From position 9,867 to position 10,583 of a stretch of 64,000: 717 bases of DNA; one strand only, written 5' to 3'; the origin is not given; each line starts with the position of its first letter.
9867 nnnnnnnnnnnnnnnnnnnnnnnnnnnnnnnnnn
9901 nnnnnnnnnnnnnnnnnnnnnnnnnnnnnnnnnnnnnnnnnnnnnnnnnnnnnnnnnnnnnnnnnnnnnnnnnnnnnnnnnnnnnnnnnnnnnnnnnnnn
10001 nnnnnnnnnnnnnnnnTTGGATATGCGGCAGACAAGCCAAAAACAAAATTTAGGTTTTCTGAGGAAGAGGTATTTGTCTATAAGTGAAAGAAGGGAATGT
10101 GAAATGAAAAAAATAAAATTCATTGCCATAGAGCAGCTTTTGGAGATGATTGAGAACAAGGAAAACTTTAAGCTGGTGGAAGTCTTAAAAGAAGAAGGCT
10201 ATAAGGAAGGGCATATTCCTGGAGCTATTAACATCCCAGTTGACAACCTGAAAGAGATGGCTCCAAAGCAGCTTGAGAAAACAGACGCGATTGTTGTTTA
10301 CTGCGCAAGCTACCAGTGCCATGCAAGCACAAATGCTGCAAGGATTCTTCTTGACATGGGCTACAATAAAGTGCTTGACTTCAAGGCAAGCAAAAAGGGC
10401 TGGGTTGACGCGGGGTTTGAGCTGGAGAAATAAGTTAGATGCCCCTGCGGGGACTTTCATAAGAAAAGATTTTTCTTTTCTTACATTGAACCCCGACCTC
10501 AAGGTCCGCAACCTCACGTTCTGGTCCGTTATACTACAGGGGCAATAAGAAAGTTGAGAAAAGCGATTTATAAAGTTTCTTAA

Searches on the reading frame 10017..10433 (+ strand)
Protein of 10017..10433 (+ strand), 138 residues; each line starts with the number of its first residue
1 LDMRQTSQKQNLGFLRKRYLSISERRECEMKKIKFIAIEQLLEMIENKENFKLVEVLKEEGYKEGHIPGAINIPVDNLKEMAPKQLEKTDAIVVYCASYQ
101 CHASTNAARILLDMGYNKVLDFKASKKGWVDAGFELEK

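Call 72: search_protein_families(library=pfam, proteins=[window:10017-10433:+], max_evalue=0.01)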
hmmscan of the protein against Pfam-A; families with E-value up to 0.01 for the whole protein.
window:10017-10433:+ (138 aa): 1 family
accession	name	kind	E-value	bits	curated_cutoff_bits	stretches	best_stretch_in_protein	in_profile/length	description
PF00581.25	Rhodanese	-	1.1e-15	58.3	22.2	1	39-131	3-101/102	Rhodanese-like domain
